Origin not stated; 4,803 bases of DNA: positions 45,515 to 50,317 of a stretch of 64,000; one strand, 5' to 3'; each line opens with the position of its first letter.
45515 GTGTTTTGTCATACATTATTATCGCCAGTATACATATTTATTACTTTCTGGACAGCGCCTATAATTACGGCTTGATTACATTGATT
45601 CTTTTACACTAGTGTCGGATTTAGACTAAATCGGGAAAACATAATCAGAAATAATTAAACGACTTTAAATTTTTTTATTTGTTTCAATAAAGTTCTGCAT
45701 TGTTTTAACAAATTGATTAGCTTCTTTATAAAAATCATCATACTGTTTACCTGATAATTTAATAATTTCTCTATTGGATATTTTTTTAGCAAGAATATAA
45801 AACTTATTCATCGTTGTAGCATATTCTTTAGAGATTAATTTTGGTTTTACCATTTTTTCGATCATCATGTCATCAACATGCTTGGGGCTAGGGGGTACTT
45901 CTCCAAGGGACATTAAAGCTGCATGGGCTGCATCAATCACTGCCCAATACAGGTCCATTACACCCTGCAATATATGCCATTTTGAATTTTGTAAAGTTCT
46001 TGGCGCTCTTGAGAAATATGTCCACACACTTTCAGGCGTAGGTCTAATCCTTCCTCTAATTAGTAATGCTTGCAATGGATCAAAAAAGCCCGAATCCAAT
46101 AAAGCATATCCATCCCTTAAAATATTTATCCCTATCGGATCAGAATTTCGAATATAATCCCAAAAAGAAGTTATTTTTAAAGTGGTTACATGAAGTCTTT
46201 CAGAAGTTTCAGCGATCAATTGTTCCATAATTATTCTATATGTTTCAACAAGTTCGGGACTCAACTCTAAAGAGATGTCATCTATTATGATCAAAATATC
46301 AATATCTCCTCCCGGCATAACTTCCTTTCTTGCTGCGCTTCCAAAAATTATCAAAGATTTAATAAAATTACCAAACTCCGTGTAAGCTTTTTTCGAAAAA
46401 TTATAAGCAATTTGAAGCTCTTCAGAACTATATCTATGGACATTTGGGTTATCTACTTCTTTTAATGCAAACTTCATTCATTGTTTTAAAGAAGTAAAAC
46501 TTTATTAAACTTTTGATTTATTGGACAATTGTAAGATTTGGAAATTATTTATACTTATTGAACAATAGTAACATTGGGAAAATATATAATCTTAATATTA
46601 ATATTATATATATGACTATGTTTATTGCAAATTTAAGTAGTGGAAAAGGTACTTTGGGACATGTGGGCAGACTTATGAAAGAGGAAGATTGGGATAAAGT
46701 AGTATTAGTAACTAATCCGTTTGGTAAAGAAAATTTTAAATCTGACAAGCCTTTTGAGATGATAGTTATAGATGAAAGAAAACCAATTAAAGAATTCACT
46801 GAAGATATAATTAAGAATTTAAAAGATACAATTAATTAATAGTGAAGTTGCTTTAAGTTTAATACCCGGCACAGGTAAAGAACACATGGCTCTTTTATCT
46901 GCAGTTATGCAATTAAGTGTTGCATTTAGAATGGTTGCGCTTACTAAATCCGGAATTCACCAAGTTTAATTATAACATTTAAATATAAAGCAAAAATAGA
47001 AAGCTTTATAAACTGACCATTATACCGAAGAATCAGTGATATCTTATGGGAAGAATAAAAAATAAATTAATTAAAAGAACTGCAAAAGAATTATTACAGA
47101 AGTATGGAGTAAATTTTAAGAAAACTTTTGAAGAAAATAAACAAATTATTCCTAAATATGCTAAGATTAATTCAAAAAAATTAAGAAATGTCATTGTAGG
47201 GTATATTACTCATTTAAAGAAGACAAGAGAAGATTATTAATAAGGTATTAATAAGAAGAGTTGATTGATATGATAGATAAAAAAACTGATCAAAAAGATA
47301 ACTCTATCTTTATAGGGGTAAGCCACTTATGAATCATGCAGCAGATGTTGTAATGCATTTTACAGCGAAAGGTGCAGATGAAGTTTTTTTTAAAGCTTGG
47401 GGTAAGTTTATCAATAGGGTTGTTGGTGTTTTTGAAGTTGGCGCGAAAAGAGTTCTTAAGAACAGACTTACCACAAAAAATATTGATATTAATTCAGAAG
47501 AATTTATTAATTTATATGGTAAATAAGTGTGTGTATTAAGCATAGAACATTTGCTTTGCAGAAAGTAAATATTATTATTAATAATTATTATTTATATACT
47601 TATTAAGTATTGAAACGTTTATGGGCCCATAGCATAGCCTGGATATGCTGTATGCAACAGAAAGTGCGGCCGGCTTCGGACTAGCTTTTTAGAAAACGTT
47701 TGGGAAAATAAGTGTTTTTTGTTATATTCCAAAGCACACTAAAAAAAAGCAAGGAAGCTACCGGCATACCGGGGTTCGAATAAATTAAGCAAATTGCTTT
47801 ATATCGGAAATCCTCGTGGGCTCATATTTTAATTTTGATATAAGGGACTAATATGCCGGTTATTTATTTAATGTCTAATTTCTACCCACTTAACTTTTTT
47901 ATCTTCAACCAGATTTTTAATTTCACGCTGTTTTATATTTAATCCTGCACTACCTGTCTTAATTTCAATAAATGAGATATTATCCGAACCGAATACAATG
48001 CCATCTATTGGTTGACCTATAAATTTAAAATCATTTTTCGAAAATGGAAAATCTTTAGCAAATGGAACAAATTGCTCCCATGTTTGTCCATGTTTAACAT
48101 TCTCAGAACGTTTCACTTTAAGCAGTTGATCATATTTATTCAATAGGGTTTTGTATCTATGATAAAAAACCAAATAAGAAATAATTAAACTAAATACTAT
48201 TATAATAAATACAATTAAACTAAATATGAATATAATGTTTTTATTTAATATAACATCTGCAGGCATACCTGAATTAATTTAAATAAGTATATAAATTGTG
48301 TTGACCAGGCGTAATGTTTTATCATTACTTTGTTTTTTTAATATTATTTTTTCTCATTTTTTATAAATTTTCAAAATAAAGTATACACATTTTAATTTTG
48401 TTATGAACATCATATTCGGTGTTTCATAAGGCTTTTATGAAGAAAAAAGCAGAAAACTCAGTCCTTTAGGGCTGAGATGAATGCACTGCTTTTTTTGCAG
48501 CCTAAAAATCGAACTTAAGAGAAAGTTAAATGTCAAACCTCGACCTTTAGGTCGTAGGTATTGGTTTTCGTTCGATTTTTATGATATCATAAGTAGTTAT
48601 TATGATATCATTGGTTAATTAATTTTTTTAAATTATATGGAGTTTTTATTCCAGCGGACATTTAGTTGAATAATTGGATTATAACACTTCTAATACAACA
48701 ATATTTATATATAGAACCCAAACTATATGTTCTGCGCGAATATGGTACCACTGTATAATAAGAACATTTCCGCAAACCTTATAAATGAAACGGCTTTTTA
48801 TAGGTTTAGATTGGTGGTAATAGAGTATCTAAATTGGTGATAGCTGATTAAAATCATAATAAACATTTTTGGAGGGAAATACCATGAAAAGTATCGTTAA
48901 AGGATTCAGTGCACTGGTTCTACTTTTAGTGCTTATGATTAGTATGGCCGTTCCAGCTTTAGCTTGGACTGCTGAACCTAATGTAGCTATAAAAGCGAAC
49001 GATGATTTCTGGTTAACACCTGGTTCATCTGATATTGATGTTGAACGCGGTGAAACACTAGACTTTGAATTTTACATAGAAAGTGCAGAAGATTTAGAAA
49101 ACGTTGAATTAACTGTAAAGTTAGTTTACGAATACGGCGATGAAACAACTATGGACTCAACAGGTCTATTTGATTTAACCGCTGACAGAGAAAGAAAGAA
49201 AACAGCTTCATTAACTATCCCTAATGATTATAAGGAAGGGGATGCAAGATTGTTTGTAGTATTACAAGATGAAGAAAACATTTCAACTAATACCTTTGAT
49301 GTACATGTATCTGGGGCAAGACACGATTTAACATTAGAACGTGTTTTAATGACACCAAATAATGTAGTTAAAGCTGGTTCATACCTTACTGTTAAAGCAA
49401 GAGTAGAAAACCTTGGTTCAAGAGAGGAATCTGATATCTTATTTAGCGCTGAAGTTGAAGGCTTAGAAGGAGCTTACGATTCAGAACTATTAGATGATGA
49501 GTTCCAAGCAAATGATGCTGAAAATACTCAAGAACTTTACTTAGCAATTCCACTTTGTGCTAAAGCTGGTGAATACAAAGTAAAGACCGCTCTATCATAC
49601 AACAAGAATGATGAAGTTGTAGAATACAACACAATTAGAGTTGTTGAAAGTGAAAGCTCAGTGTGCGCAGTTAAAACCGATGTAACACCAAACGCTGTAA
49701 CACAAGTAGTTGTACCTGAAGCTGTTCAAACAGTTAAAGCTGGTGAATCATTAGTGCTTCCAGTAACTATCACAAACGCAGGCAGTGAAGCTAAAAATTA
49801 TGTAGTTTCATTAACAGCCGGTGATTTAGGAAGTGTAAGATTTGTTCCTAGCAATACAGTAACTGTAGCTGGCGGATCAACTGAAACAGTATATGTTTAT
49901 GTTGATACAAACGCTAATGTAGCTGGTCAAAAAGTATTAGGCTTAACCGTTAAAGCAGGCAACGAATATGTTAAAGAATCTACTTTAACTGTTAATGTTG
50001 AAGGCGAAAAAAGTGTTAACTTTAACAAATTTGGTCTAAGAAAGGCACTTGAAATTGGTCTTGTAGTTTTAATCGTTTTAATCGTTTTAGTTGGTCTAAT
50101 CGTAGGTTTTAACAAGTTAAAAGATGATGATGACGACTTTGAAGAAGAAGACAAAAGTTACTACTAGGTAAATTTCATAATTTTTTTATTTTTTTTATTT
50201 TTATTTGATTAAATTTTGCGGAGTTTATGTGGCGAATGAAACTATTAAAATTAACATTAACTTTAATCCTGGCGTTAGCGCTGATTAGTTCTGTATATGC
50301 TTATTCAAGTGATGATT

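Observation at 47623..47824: tRNA gene split by three introns (26/27, 37/38, 59/60), 202 nt for a 73-nt tRNA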

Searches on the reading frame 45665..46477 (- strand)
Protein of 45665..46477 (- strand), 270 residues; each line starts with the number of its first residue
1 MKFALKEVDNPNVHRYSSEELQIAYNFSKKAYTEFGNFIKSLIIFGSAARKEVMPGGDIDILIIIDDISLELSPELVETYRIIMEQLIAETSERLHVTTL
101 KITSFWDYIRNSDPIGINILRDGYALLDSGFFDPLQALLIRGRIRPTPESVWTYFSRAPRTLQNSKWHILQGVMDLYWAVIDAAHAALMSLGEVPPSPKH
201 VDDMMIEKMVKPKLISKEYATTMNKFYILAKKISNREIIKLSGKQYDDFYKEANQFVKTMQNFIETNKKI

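Call 8: search_protein_families(library=pfam, proteins=[window:45665-46477:-])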
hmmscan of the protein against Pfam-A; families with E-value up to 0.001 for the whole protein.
window:45665-46477:- (270 aa): 2 families
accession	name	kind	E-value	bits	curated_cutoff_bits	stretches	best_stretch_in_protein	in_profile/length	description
PF01909.29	NTP_transf_2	-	2.5e-06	28.2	21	1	36-100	13-72/93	Nucleotidyltransferase domain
PF18765.7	Polbeta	-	3.5e-05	24.3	26.9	1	38-75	12-43/93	Polymerase beta, Nucleotidyltransferase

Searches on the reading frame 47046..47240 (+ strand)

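Call 43: search_protein_families(library=pfam, proteins=[window:47046-47240:+], max_evalue=0.00001)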
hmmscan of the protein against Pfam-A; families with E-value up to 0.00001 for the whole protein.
window:47046-47240:+ (64 aa): 1 family
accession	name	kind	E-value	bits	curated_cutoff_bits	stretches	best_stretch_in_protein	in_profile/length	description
PF00833.23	Ribosomal_S17e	-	7.5e-16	58.6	22.8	1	1-59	1-59/122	Ribosomal S17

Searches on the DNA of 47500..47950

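Call 5: search_rna_families(source=window, start=47500, end=47950, threshold=evalue, max_evalue=10, show_alignments=4)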
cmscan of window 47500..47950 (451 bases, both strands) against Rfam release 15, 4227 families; matches with E-value up to 10: 4.
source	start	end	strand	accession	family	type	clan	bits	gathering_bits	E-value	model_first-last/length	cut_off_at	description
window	47590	47616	+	RF01348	CRISPR-DR38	Gene; CRISPR;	-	20.1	44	0.74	1-35/35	no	CRISPR RNA direct repeat element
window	47583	47649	+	RF01480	rli52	Cis-reg;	-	20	70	1.5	1-95/95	no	Listeria sRNA rli52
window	47882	47923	-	RF02068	STnc480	Gene; sRNA;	-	17.3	72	8.6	1-72/72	no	Enterobacterial sRNA STnc480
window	47510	47576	+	RF02931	Bacilli-1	Gene; sRNA;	-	14.1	55.6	2.1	1-65/65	no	Bacilli-1 RNA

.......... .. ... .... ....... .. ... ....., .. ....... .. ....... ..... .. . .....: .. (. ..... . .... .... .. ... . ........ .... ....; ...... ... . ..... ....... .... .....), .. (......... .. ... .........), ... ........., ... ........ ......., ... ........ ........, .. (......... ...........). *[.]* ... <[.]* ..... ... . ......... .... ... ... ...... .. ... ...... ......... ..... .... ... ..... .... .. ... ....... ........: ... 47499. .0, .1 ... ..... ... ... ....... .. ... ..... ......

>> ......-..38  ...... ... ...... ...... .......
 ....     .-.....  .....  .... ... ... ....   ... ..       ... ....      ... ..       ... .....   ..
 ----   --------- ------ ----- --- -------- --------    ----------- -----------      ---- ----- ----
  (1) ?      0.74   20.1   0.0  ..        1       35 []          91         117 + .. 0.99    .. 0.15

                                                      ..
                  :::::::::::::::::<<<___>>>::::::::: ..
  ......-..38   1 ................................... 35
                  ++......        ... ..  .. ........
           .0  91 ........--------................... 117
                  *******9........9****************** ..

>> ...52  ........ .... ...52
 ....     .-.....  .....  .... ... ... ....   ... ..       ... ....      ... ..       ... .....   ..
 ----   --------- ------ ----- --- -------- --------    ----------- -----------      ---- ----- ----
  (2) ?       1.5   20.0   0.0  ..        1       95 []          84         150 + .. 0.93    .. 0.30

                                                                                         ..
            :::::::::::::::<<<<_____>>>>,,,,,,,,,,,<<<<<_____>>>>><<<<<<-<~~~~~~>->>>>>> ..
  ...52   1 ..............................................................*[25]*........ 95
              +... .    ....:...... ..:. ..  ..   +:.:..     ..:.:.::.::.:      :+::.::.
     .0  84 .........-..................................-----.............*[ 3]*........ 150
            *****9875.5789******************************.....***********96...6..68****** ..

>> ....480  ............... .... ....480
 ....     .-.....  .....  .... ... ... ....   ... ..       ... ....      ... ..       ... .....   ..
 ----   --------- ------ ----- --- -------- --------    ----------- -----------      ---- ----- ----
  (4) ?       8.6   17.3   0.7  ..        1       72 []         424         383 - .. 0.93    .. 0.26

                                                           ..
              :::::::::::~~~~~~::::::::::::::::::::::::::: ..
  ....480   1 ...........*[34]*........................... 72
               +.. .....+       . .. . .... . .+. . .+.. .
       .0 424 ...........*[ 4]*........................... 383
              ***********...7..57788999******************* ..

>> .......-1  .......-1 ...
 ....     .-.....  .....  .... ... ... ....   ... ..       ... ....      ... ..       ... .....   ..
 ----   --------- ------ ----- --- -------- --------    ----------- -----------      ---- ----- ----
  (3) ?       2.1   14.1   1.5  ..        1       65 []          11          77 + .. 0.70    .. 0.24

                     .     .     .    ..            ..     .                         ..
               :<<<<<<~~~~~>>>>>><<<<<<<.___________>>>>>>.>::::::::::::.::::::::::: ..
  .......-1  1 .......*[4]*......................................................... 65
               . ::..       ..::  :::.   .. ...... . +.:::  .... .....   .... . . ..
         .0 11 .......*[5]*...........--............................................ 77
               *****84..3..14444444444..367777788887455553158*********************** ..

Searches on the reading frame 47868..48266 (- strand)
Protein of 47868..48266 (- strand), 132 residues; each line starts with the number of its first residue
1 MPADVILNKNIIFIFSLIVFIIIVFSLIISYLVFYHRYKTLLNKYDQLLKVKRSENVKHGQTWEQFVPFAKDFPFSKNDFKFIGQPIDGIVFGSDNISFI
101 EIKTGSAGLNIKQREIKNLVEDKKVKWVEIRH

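Call 8: search_protein_families(library=pfam, proteins=[window:47868-48266:-])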
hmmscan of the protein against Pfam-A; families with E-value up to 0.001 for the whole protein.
window:47868-48266:- (132 aa): 1 family
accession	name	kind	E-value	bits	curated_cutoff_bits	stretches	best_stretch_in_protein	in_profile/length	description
PF10107.15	Endonuc_Holl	-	6.7e-20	71.9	23.8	1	51-131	71-158/159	Endonuclease related to archaeal Holliday junction resolvase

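Call 14: find_homologous_proteins(query=window:47868-48266:-)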
Query window:47868-48266:- (132 aa): 24 proteins with E <= 0.001 among 68 candidates.
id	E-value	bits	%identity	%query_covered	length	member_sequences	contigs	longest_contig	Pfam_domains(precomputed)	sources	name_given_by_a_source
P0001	5.2e-61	222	99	80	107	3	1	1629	PF10107.17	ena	-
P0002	9.2e-51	189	75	77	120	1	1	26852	PF10107.17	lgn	-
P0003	2.0e-46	175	68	91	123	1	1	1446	PF10107.17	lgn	-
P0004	7.2e-44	167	68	77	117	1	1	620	PF10107.17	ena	-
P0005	2.7e-43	165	65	86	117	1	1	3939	PF10107.17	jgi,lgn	-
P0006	1.1e-35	141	53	88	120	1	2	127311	PF10107.17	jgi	jgi:predicted Holliday junction resolvase-like endonuclease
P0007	3.0e-32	129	62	69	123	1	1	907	PF10107.17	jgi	-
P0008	2.5e-27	113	53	72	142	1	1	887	PF10107.17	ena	-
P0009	3.5e-26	110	52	73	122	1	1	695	PF10107.17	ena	-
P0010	8.1e-25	105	49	73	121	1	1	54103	PF10107.17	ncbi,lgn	-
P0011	3.0e-24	104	58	61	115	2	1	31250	PF10107.17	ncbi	ncbi:MAG: Holliday junction resolvase-like protein [archaeon]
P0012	7.3e-24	102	49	84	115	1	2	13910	PF10107.17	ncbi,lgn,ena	-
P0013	8.1e-24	102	51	66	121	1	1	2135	PF10107.17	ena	-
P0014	1.1e-22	98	54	60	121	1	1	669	PF10107.17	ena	-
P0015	5.8e-21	93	45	92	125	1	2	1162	PF10107.17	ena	-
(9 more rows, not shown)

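Call 15: find_encoding_contigs(protein=P0002, flank=5000, max_places=3)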
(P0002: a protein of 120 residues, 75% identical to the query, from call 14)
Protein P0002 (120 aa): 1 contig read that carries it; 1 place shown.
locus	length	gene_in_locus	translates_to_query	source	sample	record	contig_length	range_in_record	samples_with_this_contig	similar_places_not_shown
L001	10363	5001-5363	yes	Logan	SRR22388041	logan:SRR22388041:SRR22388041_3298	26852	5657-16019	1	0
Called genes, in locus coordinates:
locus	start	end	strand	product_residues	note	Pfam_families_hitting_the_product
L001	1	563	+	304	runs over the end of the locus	PF09992:NAGPA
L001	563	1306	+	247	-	PF01026:TatD_DNase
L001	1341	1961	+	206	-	PF10050:DUF2284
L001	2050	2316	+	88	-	-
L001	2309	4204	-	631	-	PF17214:KH_TffA, PF07650:KH_2 (weak), PF23023:Anti-Pycsar_Apyc1 (weak), PF00753:Lactamase_B, PF16661:Lactamase_B_6, PF12706:Lactamase_B_2, PF10996:Beta-Casp, PF07521:RMMBL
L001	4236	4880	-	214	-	PF00227:Proteasome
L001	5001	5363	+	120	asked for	PF10107:Endonuc_Holl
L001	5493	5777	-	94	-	PF01918:Alba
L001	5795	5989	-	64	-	PF00833:Ribosomal_S17e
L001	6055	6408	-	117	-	-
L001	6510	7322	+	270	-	PF01909:NTP_transf_2, PF18765:Polbeta (weak)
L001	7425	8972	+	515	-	PF03721:UDPG_MGDP_dh_N, PF00984:UDPG_MGDP_dh, PF03720:UDPG_MGDP_dh_C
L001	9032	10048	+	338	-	PF00953:Glycos_transf_4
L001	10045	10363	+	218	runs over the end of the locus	PF00535:Glycos_transf_2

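Call 16: find_encoding_contigs(protein=P0001, flank=5000, max_places=3)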
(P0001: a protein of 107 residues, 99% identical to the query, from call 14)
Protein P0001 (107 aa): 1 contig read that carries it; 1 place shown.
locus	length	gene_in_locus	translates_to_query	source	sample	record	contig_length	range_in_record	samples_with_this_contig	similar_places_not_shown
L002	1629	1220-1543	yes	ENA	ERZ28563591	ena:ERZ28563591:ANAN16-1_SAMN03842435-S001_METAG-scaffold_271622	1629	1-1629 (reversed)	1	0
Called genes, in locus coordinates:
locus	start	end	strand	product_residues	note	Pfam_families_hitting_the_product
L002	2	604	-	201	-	?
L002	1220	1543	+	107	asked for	PF10107:Endonuc_Holl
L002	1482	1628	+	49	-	?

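Call 17: find_encoding_contigs(protein=P0006, flank=5000, max_places=3)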
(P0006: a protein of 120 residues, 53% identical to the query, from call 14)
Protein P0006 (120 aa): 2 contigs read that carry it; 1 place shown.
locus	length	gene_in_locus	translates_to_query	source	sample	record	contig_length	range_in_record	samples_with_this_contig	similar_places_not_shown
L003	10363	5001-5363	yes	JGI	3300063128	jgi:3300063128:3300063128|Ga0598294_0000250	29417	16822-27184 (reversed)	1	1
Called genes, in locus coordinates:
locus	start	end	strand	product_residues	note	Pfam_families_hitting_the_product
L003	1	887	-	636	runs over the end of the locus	PF01136:Peptidase_U32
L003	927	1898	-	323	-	PF07894:SACK1 (faint), PF13091:PLDc_2, PF00614:PLDc (faint), PF13091:PLDc_2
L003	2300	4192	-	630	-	PF17214:KH_TffA, PF07650:KH_2 (weak), PF23023:Anti-Pycsar_Apyc1, PF00753:Lactamase_B, PF16661:Lactamase_B_6, PF12706:Lactamase_B_2, PF10996:Beta-Casp, PF07521:RMMBL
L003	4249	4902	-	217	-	PF00227:Proteasome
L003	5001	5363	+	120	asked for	PF10107:Endonuc_Holl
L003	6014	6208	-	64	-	PF00833:Ribosomal_S17e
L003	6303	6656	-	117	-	-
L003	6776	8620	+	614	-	PF01909:NTP_transf_2 (weak), PF18765:Polbeta (weak)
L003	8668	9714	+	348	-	PF06745:ATPase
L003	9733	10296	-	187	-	PF24336:DUF7504 (weak)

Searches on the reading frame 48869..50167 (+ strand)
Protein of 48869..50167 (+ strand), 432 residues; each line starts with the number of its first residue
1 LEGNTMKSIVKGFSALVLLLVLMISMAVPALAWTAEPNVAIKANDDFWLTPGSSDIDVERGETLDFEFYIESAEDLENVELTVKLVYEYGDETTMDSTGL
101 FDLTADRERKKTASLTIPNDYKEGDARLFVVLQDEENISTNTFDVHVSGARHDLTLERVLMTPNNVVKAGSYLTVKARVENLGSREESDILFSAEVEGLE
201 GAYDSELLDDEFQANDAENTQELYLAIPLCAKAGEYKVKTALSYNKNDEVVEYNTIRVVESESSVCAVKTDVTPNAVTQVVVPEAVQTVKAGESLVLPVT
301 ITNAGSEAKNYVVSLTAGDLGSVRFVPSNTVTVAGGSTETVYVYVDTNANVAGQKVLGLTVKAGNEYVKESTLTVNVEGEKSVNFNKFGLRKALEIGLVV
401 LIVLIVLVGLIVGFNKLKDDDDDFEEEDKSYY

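Call 8: search_protein_families(library=pfam, proteins=[window:48869-50167:+])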
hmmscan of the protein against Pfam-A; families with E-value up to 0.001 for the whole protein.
window:48869-50167:+ (432 aa): 3 families
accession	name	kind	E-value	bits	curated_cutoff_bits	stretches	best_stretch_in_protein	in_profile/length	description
PF11614.14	FixG_C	-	2.1e-06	28.3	25.6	0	299-362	37-102/119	IG-like fold at C-terminal of FixG, putative oxidoreductase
PF10633.15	NPCBM_assoc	-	4.3e-05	24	24.4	0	168-244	2-77/78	NPCBM-associated, NEW3 domain of alpha-galactosidase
PF15418.12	DUF4625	-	0.00076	20.2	27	0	53-140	26-122/131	Domain of unknown function (DUF4625)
